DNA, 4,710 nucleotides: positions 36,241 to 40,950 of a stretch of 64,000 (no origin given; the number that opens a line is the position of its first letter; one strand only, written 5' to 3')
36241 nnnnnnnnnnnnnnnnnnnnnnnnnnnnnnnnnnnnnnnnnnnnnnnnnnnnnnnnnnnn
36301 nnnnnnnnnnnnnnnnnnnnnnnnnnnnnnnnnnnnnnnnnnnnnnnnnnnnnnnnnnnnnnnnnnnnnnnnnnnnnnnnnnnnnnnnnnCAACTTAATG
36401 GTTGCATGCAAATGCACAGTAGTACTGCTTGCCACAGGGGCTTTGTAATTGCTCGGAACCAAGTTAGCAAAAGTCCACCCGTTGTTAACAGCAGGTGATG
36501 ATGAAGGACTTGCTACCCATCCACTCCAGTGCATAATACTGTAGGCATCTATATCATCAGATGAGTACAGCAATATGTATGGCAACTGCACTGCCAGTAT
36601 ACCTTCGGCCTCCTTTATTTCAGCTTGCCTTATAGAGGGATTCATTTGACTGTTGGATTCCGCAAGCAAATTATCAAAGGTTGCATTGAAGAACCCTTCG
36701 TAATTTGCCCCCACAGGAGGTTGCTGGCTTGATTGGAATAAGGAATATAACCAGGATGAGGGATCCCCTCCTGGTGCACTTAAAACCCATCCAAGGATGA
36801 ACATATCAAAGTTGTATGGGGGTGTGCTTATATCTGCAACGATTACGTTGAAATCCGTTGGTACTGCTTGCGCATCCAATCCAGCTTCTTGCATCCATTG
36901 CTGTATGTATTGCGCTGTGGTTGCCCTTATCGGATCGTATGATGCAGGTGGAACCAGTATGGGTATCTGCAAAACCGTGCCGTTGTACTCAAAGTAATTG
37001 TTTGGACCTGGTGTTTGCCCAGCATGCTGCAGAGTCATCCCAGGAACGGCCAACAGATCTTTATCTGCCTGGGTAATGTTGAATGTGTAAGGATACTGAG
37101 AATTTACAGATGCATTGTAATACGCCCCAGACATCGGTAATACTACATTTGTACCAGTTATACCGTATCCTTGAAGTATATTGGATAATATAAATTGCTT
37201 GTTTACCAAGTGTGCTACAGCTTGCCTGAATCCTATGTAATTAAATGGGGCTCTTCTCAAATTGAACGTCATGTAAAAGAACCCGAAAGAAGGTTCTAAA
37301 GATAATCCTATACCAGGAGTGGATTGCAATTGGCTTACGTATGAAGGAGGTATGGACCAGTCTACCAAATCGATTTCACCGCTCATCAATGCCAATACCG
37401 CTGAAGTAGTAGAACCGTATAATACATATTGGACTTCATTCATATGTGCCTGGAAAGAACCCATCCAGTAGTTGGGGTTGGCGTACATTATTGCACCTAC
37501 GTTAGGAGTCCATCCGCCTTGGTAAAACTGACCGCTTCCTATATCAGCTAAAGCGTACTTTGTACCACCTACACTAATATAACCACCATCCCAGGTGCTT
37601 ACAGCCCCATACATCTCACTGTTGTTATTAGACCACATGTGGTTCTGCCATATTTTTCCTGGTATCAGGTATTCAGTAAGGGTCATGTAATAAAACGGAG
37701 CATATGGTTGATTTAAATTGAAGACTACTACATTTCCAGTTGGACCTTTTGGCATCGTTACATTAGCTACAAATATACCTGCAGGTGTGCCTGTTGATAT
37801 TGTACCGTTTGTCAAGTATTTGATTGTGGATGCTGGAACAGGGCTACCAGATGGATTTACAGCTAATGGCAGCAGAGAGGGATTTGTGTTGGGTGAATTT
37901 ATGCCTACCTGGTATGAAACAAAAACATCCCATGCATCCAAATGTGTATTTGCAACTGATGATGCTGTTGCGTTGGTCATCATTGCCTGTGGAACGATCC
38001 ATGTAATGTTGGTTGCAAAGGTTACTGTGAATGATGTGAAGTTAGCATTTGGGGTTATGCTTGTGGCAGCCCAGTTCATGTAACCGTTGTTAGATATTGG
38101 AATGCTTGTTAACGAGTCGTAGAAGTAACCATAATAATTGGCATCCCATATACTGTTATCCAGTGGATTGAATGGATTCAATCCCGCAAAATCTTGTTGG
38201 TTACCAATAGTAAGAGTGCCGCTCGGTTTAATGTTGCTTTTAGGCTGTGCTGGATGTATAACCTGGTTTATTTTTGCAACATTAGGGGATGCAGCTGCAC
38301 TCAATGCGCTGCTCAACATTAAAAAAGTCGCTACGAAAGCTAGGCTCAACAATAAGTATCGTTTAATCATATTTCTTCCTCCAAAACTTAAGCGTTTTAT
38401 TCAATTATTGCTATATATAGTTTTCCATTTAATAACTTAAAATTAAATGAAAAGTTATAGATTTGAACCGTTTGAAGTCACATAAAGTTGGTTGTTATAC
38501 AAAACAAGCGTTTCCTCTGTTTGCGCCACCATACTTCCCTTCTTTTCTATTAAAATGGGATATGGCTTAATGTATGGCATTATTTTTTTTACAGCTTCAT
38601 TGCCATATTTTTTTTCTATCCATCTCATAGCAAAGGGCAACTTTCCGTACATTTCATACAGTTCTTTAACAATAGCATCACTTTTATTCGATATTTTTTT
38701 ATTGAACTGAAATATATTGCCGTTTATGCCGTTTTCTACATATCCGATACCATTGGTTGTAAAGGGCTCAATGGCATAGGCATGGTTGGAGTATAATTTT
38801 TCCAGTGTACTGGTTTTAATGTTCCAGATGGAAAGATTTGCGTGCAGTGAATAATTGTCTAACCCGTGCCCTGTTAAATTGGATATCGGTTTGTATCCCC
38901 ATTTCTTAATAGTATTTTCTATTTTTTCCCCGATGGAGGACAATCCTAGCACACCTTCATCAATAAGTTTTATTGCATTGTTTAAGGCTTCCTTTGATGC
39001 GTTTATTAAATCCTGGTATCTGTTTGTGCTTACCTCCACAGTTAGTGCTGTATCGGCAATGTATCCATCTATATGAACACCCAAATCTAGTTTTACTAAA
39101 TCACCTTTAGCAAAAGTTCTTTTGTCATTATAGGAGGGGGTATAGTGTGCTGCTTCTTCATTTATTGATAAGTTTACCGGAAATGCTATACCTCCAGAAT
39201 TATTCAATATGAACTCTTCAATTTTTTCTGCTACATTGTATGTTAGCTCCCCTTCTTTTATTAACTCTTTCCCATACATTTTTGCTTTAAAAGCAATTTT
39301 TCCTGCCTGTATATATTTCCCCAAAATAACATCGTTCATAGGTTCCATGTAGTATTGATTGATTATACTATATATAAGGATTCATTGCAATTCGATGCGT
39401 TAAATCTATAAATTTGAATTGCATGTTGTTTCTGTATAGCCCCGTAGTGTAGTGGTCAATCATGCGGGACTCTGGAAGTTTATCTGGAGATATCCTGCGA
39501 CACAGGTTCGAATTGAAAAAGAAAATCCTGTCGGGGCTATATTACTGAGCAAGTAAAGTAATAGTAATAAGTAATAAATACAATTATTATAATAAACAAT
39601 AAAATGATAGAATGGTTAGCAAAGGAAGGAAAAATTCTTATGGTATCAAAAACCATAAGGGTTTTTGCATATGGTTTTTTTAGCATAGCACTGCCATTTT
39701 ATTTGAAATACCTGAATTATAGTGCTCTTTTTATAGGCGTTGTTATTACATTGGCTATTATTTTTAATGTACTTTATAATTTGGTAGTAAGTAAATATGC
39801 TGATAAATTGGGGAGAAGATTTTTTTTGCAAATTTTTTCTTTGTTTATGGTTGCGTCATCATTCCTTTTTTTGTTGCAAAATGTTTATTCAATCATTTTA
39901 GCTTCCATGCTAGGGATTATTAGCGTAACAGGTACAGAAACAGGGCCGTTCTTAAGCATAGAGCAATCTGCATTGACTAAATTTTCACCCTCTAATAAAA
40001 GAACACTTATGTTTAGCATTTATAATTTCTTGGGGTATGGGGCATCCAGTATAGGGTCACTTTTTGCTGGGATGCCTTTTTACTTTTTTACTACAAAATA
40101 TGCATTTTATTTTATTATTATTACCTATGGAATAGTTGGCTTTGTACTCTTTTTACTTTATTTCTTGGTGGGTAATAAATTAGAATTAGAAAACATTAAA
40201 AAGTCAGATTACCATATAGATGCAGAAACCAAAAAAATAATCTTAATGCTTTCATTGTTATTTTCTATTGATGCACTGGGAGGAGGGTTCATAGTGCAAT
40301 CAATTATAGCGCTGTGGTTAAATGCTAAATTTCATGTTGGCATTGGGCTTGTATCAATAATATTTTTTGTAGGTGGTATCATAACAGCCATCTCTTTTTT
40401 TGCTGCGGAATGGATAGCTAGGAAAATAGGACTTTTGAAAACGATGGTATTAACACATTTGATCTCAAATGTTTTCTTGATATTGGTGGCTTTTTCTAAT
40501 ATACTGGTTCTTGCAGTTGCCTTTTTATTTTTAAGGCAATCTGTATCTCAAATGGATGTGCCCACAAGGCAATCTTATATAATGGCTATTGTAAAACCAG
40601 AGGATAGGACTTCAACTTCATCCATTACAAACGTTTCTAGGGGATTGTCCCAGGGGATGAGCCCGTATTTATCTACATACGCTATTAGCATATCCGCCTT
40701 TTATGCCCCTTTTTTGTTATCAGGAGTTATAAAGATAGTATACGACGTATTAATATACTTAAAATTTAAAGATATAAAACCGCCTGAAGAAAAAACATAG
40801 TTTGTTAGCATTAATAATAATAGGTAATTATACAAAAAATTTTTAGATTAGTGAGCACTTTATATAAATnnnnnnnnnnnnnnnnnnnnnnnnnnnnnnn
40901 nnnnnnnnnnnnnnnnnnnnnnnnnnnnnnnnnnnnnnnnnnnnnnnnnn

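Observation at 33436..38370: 1644-aa OppA-like/PKD surface glycoprotein with a membrane anchor and Q/P-rich tail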

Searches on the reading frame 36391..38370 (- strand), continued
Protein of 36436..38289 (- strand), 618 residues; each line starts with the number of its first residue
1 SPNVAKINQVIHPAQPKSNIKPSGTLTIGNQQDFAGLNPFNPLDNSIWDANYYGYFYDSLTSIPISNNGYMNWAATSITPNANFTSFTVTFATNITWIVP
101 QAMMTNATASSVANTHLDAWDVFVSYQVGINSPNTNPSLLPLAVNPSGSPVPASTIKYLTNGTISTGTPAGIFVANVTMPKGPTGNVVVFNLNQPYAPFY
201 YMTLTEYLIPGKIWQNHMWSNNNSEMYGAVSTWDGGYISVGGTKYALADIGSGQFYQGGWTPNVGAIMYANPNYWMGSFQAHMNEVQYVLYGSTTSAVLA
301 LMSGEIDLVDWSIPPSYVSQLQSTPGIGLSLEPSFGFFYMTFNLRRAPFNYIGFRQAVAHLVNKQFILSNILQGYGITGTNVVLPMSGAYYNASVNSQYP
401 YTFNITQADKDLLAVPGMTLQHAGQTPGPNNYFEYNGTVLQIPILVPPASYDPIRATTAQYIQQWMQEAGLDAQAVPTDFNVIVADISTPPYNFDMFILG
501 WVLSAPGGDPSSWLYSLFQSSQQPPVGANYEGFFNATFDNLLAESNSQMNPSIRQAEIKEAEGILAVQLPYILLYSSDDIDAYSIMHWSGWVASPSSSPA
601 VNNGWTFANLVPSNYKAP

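Call 64: find_related_loci(query=A1, collection=genome_contigs, flank=10000)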
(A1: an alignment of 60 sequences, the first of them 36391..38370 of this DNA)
Query A1 (660 aa) in genome_contigs; peptide patterns used: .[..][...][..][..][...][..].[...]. (x = any residue, [..] = any of these).
221 stretches matched a pattern; 200 encode a relative of the query (tblastn E <= 1e-3); the best 80 are kept; 80 distinct loci.
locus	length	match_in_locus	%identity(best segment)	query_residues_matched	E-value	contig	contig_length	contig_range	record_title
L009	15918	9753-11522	31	2-645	7e-79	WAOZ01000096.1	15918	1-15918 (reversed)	MAG: DHVE2 group archaeon isolate S143_98 k151_324576, whole genome shotgun sequence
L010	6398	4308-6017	31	2-619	3e-76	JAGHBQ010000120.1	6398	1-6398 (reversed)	MAG: Thermoplasmata archaeon isolate AUK260 PB_MBMC_214_c_000000000029, whole genome shotgun sequence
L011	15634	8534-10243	31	2-621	6e-75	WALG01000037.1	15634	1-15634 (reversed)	MAG: DHVE2 group archaeon isolate S014_41 k151_149354, whole genome shotgun sequence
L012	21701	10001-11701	32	2-621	9e-75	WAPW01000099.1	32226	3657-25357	MAG: Aciduliprofundum sp. isolate S145_39 k151_89633, whole genome shotgun sequence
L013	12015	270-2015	31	2-639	9e-74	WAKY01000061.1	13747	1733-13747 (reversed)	MAG: Aciduliprofundum sp. isolate S013_35 k151_206109, whole genome shotgun sequence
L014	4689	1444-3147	32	2-619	6e-74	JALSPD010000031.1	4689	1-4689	MAG: DHVE2 group archaeon isolate 356-284_metabat2_scaf2bin.027 356-284_scaffold_14977_c1, whole genome shotgun sequence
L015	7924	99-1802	32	2-619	7e-74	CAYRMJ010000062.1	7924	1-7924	MAG TPA_asm: uncultured Thermoplasmata archaeon isolate SRP163575_co3_21 genome assembly, contig: NODE_9995_length_7924_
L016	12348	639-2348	30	21-639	2e-72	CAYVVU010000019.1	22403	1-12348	MAG TPA_asm: uncultured Thermoplasmata archaeon isolate SRP141552_co1_223 genome assembly, contig: NODE_884_length_22403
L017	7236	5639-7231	32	43-611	5e-71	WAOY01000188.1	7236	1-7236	MAG: DHVE2 group archaeon isolate S143_106 k151_468620, whole genome shotgun sequence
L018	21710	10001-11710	31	2-619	4e-74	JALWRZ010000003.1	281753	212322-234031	MAG: DHVE2 group archaeon isolate M2_metabat2_scaf2bin.040 M2_NODE_11_length_281753_cov_7.929133, whole genome shotgun s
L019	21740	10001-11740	31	49-639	5e-66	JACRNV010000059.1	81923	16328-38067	MAG: Methanobacteriota archaeon isolate NC_groundwater_1944_Pr3_S-0.2um_58_6 scaffold_710265, whole genome shotgun seque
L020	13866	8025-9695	31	41-637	8e-66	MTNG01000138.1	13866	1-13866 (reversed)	MAG: Aciduliprofundum sp. JdFR-45 JGI24020J35080_1001280, whole genome shotgun sequence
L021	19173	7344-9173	30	53-622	1e-61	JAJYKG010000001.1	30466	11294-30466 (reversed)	MAG: Thermoplasmata archaeon isolate DBS2-1.bin2 NODE_2533_length_30466_cov_1.249810, whole genome shotgun sequence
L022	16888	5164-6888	28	53-640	3e-61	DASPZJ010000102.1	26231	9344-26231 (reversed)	MAG TPA_asm: Thermoplasmata archaeon isolate SMAG_U11616 k141_1287212, whole genome shotgun sequence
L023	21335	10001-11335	33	217-639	2e-60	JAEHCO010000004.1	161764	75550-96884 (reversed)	MAG: Methanobacteriota archaeon isolate SF.bin51 NODE_4_length_161764_cov_11.941238, whole genome shotgun sequence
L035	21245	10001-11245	32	215-620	4e-57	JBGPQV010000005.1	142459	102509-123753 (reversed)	MAG: Thermoplasmata archaeon isolate OBJ1_062018_150_24 k141_1481605_length_142459_cov_15.9993, whole genome shotgun seq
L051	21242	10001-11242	31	277-659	1e-52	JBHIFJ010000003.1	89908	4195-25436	MAG: Thermoplasmata archaeon isolate b1.sp2_bin.40 NODE_13_length_89908_cov_23.698608, whole genome shotgun sequence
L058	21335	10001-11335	30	215-640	1e-50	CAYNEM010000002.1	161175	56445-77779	MAG TPA_asm: uncultured Methanomassiliicoccales archaeon isolate SRP119689_co1_217 genome assembly, contig: NODE_56_leng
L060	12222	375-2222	27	53-618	5e-50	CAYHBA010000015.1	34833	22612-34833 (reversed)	MAG TPA_asm: uncultured Thermoplasmata archaeon isolate ERP119294_co1_428 genome assembly, contig: NODE_1324_length_3483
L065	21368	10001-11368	29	201-625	5e-49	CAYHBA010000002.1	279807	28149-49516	MAG TPA_asm: uncultured Thermoplasmata archaeon isolate ERP119294_co1_428 genome assembly, contig: NODE_39_length_279807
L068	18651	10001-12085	33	8-643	3e-48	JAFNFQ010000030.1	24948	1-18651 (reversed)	MAG: Methanobacteriota archaeon isolate bin_16 PROKKA_contig000030, whole genome shotgun sequence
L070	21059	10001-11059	31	304-655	5e-48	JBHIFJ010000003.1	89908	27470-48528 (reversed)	MAG: Thermoplasmata archaeon isolate b1.sp2_bin.40 NODE_13_length_89908_cov_23.698608, whole genome shotgun sequence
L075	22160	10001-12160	32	8-659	4e-47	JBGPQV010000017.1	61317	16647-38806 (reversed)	MAG: Thermoplasmata archaeon isolate OBJ1_062018_150_24 k141_1431775_length_61317_cov_15.0046, whole genome shotgun sequ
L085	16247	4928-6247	32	215-645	7e-61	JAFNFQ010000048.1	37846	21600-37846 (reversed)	MAG: Methanobacteriota archaeon isolate bin_16 PROKKA_contig000048, whole genome shotgun sequence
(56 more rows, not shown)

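Call 68: search_protein_families(library=pfam, proteins=[L012:9986-14311:+, L021:7218-12128:+, L019:9911-16519:+, L058:9293-14116:+, L085:4409-9016:+], max_evalue=0.001)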
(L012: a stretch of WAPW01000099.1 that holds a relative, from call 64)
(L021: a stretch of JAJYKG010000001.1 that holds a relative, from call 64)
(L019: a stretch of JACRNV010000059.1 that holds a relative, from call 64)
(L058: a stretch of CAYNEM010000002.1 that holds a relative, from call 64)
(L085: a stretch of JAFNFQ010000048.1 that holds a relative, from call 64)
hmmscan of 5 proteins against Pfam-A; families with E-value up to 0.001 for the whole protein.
L012:9986-14311:+ (1441 aa): 9 families
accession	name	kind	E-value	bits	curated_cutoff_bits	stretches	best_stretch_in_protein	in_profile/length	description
PF00496.27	SBP_bac_5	-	1.1e-74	252.2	32.4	1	88-495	2-360/368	Bacterial extracellular solute-binding proteins, family 5 Middle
PF02369.22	Big_1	-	1.6e-25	89.5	34.9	3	735-791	17-73/93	Bacterial Ig-like domain (group 1)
PF17789.7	MG4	-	5.8e-15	55.7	24.7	1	850-930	18-78/95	Macroglobulin domain MG4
PF13620.12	CarboxypepD_reg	-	2.6e-10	40.9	32.3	0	640-678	6-46/82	Carboxypeptidase regulatory-like domain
PF09134.16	Invasin_D3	-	3.5e-10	40.7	33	0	734-793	18-76/98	Invasin, domain 3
PF11974.14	bMG3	-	1.1e-09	38.6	34.9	0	898-934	45-82/103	Bacterial alpha-2-macroglobulin MG3 domain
PF05688.17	BIg21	-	6e-05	24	27.4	0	848-934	4-99/109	Bacterial Immunoglobulin-like 21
PF16583.11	ZirS_C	-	9.5e-05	22.5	26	0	724-767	52-95/145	Zinc-regulated secreted antivirulence protein C-terminal domain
PF24025.1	Ig_DR_A0283-like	-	0.00085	20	27.1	0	738-789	8-57/102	DR_A0283-like, Ig-like domain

L021:7218-12128:+ (1636 aa): 3 families
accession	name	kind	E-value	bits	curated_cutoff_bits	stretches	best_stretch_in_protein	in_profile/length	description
PF00496.27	SBP_bac_5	-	2.2e-41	142.7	32.4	1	126-574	15-364/368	Bacterial extracellular solute-binding proteins, family 5 Middle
PF02369.22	Big_1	-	4.9e-09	36.6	34.9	1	805-855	18-68/93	Bacterial Ig-like domain (group 1)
PF17789.7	MG4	-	5.7e-05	23.7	24.7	0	807-859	17-66/95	Macroglobulin domain MG4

L019:9911-16519:+ (2202 aa): 4 families
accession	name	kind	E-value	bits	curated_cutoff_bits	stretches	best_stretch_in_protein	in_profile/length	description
PF00496.27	SBP_bac_5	-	1.1e-60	206.2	32.4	1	79-518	3-363/368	Bacterial extracellular solute-binding proteins, family 5 Middle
PF02369.22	Big_1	-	3.2e-13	50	34.9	1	998-1057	17-75/93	Bacterial Ig-like domain (group 1)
PF17789.7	MG4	-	8.9e-11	42.3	24.7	0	769-821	17-66/95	Macroglobulin domain MG4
PF07705.17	CARDB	-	3.3e-05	24.5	22.7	1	2031-2106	4-82/101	CARDB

L058:9293-14116:+ (1607 aa): 1 family
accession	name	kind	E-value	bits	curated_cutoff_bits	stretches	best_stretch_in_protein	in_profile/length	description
PF00496.27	SBP_bac_5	-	4.4e-53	181.2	32.4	1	160-578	12-352/368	Bacterial extracellular solute-binding proteins, family 5 Middle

L085:4409-9016:+ (1535 aa): 3 families
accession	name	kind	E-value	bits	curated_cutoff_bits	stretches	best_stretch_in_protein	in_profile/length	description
PF00496.27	SBP_bac_5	-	2.9e-69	234.4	32.4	1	77-518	1-365/368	Bacterial extracellular solute-binding proteins, family 5 Middle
PF02369.22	Big_1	-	1.4e-11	44.8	34.9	1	720-780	7-68/93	Bacterial Ig-like domain (group 1)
PF17789.7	MG4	-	1.7e-08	35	24.7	0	727-783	12-65/95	Macroglobulin domain MG4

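Call 93: search_protein_families(library=pfam, proteins=[L012:8699-9826:-, L012:14327-15943:-, L012:7104-8708:+, L012:15967-16434:-, L012:16851-17789:+, L012:5314-6303:+, L012:4457-5317:+, L012:17786-18514:+], max_evalue=0.0001)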
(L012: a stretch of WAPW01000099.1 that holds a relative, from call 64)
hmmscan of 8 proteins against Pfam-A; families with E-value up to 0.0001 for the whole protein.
L012:8699-9826:- (375 aa): 5 families
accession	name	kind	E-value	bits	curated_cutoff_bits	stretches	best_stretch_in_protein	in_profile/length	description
PF00534.26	Glycos_transf_1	-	3.9e-43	147.4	26.4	1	184-352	6-170/172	Glycosyl transferases group 1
PF13692.12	Glyco_trans_1_4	-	2.2e-34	119.2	27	1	194-340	2-142/142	Glycosyl transferases group 1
PF13439.12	Glyco_transf_4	-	4.7e-21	76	28.5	1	14-174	1-170/170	Glycosyltransferase Family 4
PF13579.12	Glyco_trans_4_4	-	1.4e-08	35.6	29.7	1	15-169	1-158/158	Glycosyl transferase 4-like domain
PF13524.12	Glyco_trans_1_2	-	1.5e-05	25.4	25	1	210-368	4-143/144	Glycosyl transferase-like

L012:14327-15943:- (538 aa): 3 families
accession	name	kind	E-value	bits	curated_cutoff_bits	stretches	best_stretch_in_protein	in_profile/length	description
PF17759.6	tRNA_synthFbeta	-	2.8e-42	145.1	22.4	1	347-534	6-214/214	Phenylalanyl tRNA synthetase beta chain CLM domain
PF03484.21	B5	-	1.2e-20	73.9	28.6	1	277-338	1-63/67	tRNA synthetase B5 domain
PF03483.22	B3_4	-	8.8e-10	38.9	29.3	1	113-234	34-129/174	B3/4 domain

L012:7104-8708:+ (534 aa): 3 families
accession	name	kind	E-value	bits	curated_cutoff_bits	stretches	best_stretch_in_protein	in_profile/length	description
PF06418.20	CTP_synth_N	-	6e-129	429.5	26.1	1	2-266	1-265/265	CTP synthase N-terminus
PF00117.34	GATase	-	9.2e-39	133.5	22.8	1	301-523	2-188/190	Glutamine amidotransferase class-I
PF07722.19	Peptidase_C26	-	2.1e-06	28.1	20.5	1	363-507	96-219/219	Peptidase C26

L012:15967-16434:- (155 aa): 3 families
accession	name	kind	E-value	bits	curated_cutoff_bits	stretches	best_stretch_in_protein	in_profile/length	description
PF18306.6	LDcluster4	-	3.2e-45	153.9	26.3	1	4-147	3-151/151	SLOG cluster4 family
PF02481.21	DNA_processg_A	-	3.3e-07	30.1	29.6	1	4-72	46-114/212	DNA recombination-mediator protein A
PF03641.19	Lysine_decarbox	-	6.5e-05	23.6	27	0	44-115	1-75/131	Possible lysine decarboxylase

L012:16851-17789:+ (312 aa): 4 families
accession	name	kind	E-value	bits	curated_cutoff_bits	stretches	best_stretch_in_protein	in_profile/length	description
PF06745.19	ATPase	-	4.1e-22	79.1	26.6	1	67-245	1-163/231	KaiC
PF13481.12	AAA_25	-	1.3e-05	25.4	27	1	77-212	25-155/195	AAA domain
PF03796.21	DnaB_C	-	1.5e-05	25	27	1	67-124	2-60/255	DnaB-like helicase C terminal domain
PF13479.12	AAA_24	-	8.2e-05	23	27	0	88-217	6-81/195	AAA domain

L012:5314-6303:+ (329 aa): 2 families
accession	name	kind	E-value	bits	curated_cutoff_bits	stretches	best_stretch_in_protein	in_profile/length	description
PF01137.26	RTC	-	7.3e-80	267.7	27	1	10-316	1-216/221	RNA 3'-terminal phosphate cyclase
PF05189.18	RTC_insert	-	6.5e-08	33.4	23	1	181-265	1-98/102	RNA 3'-terminal phosphate cyclase (RTC), insert domain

L012:4457-5317:+ (286 aa): 1 family
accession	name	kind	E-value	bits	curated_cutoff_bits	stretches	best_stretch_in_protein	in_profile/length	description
PF01694.28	Rhomboid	-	1.6e-22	80.6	22.6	1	66-211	7-141/143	Rhomboid domain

L012:17786-18514:+ (242 aa): 1 family
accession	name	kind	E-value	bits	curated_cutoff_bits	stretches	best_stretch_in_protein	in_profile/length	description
PF06745.19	ATPase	-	1.8e-38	132.6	26.6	1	3-241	1-227/231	KaiC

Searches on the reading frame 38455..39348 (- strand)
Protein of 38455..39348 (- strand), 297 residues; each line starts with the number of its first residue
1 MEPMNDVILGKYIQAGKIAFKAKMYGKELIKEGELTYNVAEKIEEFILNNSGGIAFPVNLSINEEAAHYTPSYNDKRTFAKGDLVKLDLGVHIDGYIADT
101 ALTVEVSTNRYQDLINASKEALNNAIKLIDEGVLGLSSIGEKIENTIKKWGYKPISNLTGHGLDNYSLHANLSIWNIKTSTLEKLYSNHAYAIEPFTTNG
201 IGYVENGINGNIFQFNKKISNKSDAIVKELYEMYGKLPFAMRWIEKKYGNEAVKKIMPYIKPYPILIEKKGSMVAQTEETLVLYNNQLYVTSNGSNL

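Call 8: search_protein_families(library=pfam, proteins=[window:38455-39348:-], max_evalue=0.001)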
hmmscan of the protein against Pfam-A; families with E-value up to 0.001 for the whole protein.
window:38455-39348:- (297 aa): 1 family
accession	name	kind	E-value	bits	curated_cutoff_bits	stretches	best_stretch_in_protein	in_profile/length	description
PF00557.29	Peptidase_M24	-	2.3e-27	96.6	23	1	13-200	4-188/208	Metallopeptidase family M24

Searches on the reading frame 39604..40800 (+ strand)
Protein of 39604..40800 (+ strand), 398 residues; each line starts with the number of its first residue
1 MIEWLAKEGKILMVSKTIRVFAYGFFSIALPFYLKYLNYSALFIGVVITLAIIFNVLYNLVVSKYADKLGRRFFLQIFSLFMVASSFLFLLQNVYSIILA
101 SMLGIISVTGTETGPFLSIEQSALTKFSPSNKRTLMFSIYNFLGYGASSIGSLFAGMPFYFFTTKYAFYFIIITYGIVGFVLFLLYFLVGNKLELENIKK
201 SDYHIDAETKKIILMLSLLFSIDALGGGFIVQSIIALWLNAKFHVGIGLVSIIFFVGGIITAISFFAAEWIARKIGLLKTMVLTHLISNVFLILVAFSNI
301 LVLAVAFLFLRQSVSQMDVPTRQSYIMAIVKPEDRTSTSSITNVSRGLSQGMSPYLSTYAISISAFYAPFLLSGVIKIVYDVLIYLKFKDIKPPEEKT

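Call 8: search_protein_families(library=pfam, proteins=[window:39604-40800:+], max_evalue=0.001)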
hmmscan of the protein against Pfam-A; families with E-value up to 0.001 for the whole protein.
window:39604-40800:+ (398 aa): 2 families
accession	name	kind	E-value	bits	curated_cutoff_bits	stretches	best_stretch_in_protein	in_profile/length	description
PF07690.21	MFS_1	-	1.3e-31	110.2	33.4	2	16-308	5-301/347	Major Facilitator Superfamily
PF12832.13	MFS_1_like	-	5.1e-05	22.9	25.2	1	11-170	216-373/373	MFS_1 like family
